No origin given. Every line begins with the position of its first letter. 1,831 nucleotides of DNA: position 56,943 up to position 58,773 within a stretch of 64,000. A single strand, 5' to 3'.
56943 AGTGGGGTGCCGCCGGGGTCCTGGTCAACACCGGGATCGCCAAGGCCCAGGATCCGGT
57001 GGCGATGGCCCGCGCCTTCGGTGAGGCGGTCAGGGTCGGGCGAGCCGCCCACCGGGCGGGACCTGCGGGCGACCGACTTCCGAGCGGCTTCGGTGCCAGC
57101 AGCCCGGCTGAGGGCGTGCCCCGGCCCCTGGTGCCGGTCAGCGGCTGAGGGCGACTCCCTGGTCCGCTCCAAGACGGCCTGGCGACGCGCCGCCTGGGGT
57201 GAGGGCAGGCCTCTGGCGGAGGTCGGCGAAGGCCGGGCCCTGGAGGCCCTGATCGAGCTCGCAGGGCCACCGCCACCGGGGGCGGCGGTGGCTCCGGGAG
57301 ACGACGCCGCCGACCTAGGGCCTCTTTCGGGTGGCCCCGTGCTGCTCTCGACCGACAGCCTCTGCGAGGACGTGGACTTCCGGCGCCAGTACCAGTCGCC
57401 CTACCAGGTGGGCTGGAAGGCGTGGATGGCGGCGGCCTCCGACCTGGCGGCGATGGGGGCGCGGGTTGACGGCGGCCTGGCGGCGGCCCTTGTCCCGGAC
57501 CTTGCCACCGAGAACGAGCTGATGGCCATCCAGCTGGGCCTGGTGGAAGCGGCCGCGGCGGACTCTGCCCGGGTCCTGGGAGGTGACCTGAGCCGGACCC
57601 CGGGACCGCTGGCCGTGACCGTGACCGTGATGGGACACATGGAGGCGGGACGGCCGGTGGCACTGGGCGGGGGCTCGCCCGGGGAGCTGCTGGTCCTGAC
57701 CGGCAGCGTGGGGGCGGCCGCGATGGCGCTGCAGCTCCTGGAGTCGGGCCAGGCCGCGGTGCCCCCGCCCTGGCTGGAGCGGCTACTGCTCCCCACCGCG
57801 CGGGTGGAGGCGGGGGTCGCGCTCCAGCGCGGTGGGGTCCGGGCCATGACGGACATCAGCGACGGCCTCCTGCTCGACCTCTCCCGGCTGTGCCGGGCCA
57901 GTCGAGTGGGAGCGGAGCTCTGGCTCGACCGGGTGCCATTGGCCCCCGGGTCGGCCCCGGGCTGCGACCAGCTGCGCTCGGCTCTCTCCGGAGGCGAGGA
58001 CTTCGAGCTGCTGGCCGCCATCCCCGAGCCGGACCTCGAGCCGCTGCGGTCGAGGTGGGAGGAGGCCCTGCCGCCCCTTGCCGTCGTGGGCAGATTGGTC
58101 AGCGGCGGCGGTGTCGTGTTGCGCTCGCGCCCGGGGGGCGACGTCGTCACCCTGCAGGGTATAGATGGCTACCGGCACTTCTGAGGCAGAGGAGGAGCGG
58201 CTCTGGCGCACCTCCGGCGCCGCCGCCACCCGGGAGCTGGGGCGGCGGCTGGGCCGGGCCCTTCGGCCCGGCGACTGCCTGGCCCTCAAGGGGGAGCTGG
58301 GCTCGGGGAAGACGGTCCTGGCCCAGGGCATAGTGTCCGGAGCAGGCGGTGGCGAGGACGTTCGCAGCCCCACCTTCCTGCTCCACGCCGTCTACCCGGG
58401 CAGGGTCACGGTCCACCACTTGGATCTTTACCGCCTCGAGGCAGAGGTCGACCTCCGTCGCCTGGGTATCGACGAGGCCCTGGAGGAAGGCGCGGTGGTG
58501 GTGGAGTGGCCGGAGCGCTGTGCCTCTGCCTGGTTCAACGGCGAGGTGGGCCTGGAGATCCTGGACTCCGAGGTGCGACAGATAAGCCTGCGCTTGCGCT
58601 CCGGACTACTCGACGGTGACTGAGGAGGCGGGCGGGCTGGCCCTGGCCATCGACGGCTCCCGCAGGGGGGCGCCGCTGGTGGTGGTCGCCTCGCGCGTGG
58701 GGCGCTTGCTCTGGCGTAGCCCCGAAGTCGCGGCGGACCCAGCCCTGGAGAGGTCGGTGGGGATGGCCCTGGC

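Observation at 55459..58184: Thiamine genes inserted into the conserved alr–tsaE cluster: in-frame ThiE–ThiS fusion with a 5-aa tail after the GG, no TPP riboswitch, and thiL without a canonical start codon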

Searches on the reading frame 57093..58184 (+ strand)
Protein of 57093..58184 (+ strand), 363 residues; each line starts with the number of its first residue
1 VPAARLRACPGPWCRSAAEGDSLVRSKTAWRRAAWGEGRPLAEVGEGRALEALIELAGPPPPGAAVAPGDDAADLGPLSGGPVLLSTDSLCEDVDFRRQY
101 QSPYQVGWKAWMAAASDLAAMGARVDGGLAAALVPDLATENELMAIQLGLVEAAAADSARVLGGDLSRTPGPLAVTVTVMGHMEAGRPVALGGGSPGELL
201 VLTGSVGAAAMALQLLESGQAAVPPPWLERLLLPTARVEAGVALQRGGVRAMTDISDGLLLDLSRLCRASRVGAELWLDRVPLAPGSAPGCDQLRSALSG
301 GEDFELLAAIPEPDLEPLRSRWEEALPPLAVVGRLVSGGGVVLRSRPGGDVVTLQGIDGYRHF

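Call 4: search_protein_families(library=pfam, proteins=[window:57093-58184:+], max_evalue=0.01)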
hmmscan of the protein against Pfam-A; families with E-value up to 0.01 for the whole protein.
window:57093-58184:+ (363 aa): 2 families
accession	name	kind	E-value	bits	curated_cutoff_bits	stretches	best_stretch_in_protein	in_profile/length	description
PF00586.29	AIRS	-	2.7e-15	57.2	24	1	69-183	1-112/112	AIR synthase related protein, N-terminal domain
PF02769.27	AIRS_C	-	1.6e-11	45.1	23.1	1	196-343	2-153/156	AIR synthase related protein, C-terminal domain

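Call 24: find_homologous_proteins(query=window:57159-58181:+, max_evalue=1e-20)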
Query window:57159-58181:+ (341 aa): 1260 proteins with E <= 1e-20 among 8000 candidates; the best 120 are listed.
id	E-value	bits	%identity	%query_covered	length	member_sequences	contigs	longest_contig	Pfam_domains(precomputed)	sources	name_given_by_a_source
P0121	5.8e-212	721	100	100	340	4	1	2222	PF00586.30,PF02769.28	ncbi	ncbi:MAG: thiamine-phosphate kinase, partial [Candidatus Dormibacteria bacterium]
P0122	6.3e-106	373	58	100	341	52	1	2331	PF00586.30,PF02769.28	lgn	-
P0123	6.1e-105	369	57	100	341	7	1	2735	PF00586.30,PF02769.28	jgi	jgi:thiamine-monophosphate kinase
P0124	1.3e-104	368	58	100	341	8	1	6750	PF00586.30,PF02769.28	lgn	-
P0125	1.4e-103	365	57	100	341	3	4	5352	PF00586.30,PF02769.28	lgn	-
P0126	2.4e-103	364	58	98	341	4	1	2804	PF00586.30,PF02769.28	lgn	-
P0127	4.0e-99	350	57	100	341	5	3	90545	PF00586.30,PF02769.28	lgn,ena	-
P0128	4.2e-99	350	57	99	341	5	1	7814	PF00586.30,PF02769.28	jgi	jgi:thiamine-monophosphate kinase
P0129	6.8e-99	350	56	99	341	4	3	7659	PF00586.30,PF02769.28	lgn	-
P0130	5.4e-98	347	55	99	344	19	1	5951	PF00586.30,PF02769.28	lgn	-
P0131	7.3e-98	346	58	91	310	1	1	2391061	PF00586.30,PF02769.28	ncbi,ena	-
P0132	7.8e-98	346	56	98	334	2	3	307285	PF00586.30,PF02769.28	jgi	-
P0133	3.8e-97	344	57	98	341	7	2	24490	PF00586.30,PF02769.28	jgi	jgi:thiamine-monophosphate kinase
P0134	5.6e-95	337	56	99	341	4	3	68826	PF00586.30,PF02769.28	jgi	-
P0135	9.7e-95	336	58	91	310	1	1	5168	PF00586.30,PF02769.28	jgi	jgi:thiamine-monophosphate kinase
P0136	3.7e-94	334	55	95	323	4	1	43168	PF00586.30,PF02769.28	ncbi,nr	ncbi:MAG TPA: thiamine-phosphate kinase [Candidatus Dormibacteraeota bacterium]|nr:thiamine-phosphat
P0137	4.0e-94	334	57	92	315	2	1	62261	PF00586.30,PF02769.28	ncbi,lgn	ncbi:MAG: thiamine-phosphate kinase [Candidatus Dormibacteria bacterium]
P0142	1.8e-91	325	57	92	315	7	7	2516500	PF00586.30,PF02769.28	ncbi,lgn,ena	ncbi:MAG: thiamine-phosphate kinase [Candidatus Dormiibacterota bacterium]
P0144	8.5e-91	323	60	87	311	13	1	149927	PF00586.30,PF02769.28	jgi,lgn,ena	jgi:thiamine-monophosphate kinase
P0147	3.8e-90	321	56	91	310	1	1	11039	PF00586.30,PF02769.28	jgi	jgi:thiamine-monophosphate kinase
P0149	8.2e-90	320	54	91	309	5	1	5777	PF00586.30,PF02769.28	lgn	-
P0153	4.7e-83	298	57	84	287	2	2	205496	PF00586.30,PF02769.28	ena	-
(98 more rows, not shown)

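Call 27: find_related_loci(query=A2, collection=metagenome_contigs, flank=3500)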
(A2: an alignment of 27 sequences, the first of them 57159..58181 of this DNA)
Query A2 (341 aa) in metagenome_contigs; peptide patterns used: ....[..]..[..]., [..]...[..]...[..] (x = any residue, [..] = any of these).
600 stretches matched a pattern (row limit reached: there are more); 559 encode a relative of the query (tblastn E <= 1e-3); the best 80 are kept; 80 distinct loci.
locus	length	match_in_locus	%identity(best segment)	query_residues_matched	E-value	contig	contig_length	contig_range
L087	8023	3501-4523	54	1-341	1e-95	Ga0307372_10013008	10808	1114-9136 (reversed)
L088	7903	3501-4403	41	44-341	3e-45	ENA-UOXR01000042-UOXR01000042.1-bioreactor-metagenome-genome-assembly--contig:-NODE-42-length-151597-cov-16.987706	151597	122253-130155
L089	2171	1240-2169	41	19-324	3e-45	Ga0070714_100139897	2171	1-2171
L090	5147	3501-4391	39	17-302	3e-42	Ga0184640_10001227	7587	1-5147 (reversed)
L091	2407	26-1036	38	16-341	3e-42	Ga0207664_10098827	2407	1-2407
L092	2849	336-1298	38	3-320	3e-41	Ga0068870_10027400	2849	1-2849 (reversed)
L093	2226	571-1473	35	47-341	3e-41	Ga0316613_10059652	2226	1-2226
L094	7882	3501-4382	36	23-303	4e-40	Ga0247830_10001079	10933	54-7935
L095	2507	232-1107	37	40-320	3e-40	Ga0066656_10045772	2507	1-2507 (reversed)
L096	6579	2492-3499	36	7-341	4e-40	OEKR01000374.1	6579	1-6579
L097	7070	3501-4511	39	19-341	9e-40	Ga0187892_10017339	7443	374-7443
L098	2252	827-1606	43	40-288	5e-40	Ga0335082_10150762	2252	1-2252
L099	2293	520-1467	38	21-341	1e-39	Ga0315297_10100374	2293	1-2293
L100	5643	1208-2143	38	21-320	3e-39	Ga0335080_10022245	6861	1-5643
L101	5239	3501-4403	39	47-341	2e-39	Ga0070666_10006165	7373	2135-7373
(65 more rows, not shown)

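Call 29: find_encoding_contigs(protein=P0142, flank=4000, max_places=1)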
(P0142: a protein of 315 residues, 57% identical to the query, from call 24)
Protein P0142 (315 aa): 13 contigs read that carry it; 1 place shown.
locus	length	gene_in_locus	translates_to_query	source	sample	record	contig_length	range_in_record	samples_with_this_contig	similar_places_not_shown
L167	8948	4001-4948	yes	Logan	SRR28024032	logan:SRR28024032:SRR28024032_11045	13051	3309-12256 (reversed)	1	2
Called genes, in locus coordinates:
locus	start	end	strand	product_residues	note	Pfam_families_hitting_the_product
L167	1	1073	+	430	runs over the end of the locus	PF01648:ACPS, PF01256:Carb_kinase, PF08543:Phos_pyr_kin (weak)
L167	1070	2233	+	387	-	PF01168:Ala_racemase_N, PF00842:Ala_racemase_C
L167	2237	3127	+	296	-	PF02581:TMP-TENI, PF02597:ThiS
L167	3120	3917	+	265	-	PF05690:ThiG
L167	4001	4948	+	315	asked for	PF00586:AIRS, PF02769:AIRS_C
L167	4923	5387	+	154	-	PF02367:TsaE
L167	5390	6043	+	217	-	PF00814:TsaD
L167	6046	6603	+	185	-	PF13302:Acetyltransf_3, PF00583:Acetyltransf_1, PF13673:Acetyltransf_10, PF13508:Acetyltransf_7, PF08445:FR47 (weak)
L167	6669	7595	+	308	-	PF00814:TsaD, PF22521:HypF_C_2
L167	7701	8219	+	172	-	PF01243:PNPOx_N, PF12900:Pyridox_ox_2 (weak)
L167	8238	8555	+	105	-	PF00166:Cpn10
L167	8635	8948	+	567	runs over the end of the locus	-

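Call 30: find_encoding_contigs(protein=P0144, flank=4000, max_places=1)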
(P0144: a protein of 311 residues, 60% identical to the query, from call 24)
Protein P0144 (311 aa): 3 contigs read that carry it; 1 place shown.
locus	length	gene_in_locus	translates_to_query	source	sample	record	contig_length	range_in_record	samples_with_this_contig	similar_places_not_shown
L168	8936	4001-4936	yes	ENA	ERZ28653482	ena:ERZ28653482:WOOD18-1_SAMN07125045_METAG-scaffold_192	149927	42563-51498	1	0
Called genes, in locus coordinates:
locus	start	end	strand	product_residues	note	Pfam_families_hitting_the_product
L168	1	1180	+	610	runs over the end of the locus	PF13522:GATase_6, PF13537:GATase_7, PF01380:SIS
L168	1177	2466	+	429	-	PF01648:ACPS, PF01256:Carb_kinase, PF08543:Phos_pyr_kin (weak)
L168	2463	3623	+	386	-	PF01168:Ala_racemase_N, PF00842:Ala_racemase_C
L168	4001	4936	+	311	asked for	PF00586:AIRS, PF02769:AIRS_C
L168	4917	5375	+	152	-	PF02367:TsaE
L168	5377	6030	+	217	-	PF00814:TsaD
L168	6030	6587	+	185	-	PF13302:Acetyltransf_3 (weak), PF00583:Acetyltransf_1, PF13673:Acetyltransf_10, PF13420:Acetyltransf_4 (weak), PF13508:Acetyltransf_7, PF08445:FR47 (weak)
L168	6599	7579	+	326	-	PF00814:TsaD, PF22521:HypF_C_2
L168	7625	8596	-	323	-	PF08241:Methyltransf_11, PF08242:Methyltransf_12 (faint), PF13649:Methyltransf_25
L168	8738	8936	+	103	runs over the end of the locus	PF00166:Cpn10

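Call 31: find_encoding_contigs(protein=P0136, flank=4000, max_places=1)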
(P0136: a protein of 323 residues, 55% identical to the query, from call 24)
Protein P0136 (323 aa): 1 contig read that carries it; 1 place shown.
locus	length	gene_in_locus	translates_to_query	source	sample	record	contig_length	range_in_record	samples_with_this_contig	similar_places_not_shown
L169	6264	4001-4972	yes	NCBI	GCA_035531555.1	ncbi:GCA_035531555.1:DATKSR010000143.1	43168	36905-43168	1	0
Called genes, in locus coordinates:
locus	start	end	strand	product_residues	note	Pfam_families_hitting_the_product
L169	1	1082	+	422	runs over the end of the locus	PF01648:ACPS, PF01256:Carb_kinase, PF08543:Phos_pyr_kin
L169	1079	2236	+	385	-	PF01168:Ala_racemase_N, PF00842:Ala_racemase_C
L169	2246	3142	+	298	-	PF02581:TMP-TENI, PF02597:ThiS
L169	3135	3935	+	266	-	PF05690:ThiG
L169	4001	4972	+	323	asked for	PF00586:AIRS, PF02769:AIRS_C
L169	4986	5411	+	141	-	PF02367:TsaE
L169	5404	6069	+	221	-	PF00814:TsaD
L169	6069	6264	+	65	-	?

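Call 32: find_encoding_contigs(protein=P0153, flank=4000, max_places=1)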
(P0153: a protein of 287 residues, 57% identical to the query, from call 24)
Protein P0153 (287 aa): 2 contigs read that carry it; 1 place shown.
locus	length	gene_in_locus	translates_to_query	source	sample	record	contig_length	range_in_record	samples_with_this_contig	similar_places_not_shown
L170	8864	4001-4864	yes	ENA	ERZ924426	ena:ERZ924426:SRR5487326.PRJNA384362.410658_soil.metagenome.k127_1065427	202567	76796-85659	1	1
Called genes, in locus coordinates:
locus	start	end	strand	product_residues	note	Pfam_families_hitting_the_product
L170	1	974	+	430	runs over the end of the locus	PF01648:ACPS, PF01256:Carb_kinase, PF08543:Phos_pyr_kin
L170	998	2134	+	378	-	PF01168:Ala_racemase_N, PF00842:Ala_racemase_C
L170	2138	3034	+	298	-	PF02581:TMP-TENI, PF02597:ThiS (weak)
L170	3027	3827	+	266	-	PF05690:ThiG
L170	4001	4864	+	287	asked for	PF00586:AIRS, PF02769:AIRS_C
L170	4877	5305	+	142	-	PF02367:TsaE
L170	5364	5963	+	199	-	PF00814:TsaD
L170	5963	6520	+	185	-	PF13302:Acetyltransf_3, PF13673:Acetyltransf_10, PF00583:Acetyltransf_1, PF13420:Acetyltransf_4 (weak), PF13508:Acetyltransf_7, PF08445:FR47 (weak)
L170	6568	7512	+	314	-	PF00814:TsaD, PF22521:HypF_C_2 (faint)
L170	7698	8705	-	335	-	PF08241:Methyltransf_11, PF08242:Methyltransf_12, PF13649:Methyltransf_25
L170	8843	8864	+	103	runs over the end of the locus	PF00166:Cpn10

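Call 55: search_protein_families(library=ncbifam, proteins=[window:57159-58181:+], max_evalue=0.00001)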
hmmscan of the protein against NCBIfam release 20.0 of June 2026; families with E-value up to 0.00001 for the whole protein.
window:57159-58181:+ (341 aa): 7 families
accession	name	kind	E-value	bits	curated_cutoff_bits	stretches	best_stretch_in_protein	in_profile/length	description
TIGR01379.1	thiL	equivalog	2.7e-67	227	184.15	1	42-341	19-320/320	thiamine-phosphate kinase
NF004351.0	PRK05731.1-4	equivalog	2.7e-47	161.4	324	1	18-291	10-284/321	thiamine-phosphate kinase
NF004350.0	PRK05731.1-1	equivalog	1.4e-31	109.6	441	1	45-341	26-322/325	thiamine-phosphate kinase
NF004353.0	PRK05731.2-2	equivalog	8.5e-27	94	301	1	47-341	19-302/311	thiamine-phosphate kinase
NF004354.0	PRK05731.2-3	equivalog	8.7e-25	87.6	204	1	47-314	17-260/273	thiamine-phosphate kinase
TIGR00476.1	selD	equivalog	2.7e-14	53.1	125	1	72-265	63-257/311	selenide, water dikinase SelD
TIGR04049.1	AIR_rel_sll0787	hypoth_equivalog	1.1e-09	37.8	321.3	1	41-264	37-246/318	sll0787 family AIR synthase-like protein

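Call 67: find_encoding_contigs(protein=P0137, flank=3000, max_places=1)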
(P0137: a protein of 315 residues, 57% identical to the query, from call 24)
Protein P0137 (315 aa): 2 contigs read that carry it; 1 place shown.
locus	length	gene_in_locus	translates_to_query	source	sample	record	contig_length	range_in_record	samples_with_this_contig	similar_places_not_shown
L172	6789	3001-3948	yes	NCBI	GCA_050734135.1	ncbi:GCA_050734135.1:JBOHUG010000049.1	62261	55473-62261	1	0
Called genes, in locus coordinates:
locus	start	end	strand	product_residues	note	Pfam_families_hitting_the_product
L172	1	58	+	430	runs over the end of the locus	PF01648:ACPS, PF01256:Carb_kinase, PF08543:Phos_pyr_kin (weak)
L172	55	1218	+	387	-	PF01168:Ala_racemase_N, PF00842:Ala_racemase_C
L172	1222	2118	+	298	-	PF02581:TMP-TENI, PF02597:ThiS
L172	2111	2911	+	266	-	PF05690:ThiG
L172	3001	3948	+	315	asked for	PF00586:AIRS, PF02769:AIRS_C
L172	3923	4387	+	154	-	PF02367:TsaE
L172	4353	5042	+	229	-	PF00814:TsaD (weak)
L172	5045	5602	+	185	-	PF13302:Acetyltransf_3, PF00583:Acetyltransf_1, PF13673:Acetyltransf_10, PF13420:Acetyltransf_4 (weak), PF13508:Acetyltransf_7, PF08445:FR47 (weak)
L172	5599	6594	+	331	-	PF00814:TsaD, PF22521:HypF_C_2 (weak)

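Call 68: find_encoding_contigs(protein=P0147, flank=3000, max_places=1)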
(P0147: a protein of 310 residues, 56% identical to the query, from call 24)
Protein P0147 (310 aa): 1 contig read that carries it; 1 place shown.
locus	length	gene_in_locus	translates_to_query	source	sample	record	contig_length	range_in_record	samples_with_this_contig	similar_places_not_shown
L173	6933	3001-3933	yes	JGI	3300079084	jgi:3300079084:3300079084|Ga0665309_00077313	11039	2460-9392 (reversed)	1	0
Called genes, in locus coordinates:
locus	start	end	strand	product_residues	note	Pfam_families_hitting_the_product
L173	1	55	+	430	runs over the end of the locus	PF01648:ACPS, PF01256:Carb_kinase, PF00294:PfkB (faint), PF08543:Phos_pyr_kin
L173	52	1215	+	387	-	PF01168:Ala_racemase_N, PF00842:Ala_racemase_C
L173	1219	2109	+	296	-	PF02581:TMP-TENI, PF02597:ThiS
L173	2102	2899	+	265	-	PF05690:ThiG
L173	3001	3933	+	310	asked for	PF00586:AIRS, PF02769:AIRS_C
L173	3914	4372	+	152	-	PF02367:TsaE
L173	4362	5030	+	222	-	PF00814:TsaD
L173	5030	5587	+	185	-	PF13302:Acetyltransf_3 (weak), PF00583:Acetyltransf_1, PF13673:Acetyltransf_10, PF13420:Acetyltransf_4 (weak), PF13508:Acetyltransf_7, PF08445:FR47 (weak)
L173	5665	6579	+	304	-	PF00814:TsaD, PF22521:HypF_C_2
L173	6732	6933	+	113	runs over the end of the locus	PF15956:DUF4760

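Call 69: find_encoding_contigs(protein=P0149, flank=3000, max_places=1)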
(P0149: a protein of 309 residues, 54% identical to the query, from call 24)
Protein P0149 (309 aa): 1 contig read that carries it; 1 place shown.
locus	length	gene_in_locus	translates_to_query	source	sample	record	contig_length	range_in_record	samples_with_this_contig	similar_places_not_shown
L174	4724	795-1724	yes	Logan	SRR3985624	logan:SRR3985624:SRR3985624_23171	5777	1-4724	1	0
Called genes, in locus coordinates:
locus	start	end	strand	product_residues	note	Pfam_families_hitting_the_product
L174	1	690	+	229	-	?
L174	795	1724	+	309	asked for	PF00586:AIRS, PF02769:AIRS_C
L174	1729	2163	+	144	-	PF02367:TsaE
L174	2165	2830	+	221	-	PF00814:TsaD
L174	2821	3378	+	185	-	PF13302:Acetyltransf_3 (weak), PF13673:Acetyltransf_10, PF00583:Acetyltransf_1, PF13420:Acetyltransf_4 (faint), PF13508:Acetyltransf_7, PF08445:FR47 (weak)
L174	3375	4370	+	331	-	PF00814:TsaD, PF22521:HypF_C_2 (weak)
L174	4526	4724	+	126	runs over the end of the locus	PF04978:MST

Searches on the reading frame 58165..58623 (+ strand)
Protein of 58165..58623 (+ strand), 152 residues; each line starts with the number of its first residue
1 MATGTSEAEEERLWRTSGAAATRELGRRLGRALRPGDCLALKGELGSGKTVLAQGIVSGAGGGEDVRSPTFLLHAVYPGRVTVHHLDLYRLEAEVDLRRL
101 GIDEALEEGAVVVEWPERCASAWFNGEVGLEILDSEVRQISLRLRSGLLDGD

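Call 4: search_protein_families(library=pfam, proteins=[window:58165-58623:+], max_evalue=0.01)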
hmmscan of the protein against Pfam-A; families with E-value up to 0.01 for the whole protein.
window:58165-58623:+ (152 aa): 2 families
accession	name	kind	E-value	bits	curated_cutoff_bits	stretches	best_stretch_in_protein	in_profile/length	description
PF02367.23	TsaE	-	1e-31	110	26.6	1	19-134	4-120/128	Threonylcarbamoyl adenosine biosynthesis protein TsaE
PF05729.18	NACHT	-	0.0051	17.1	26.7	1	39-65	3-29/167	NACHT domain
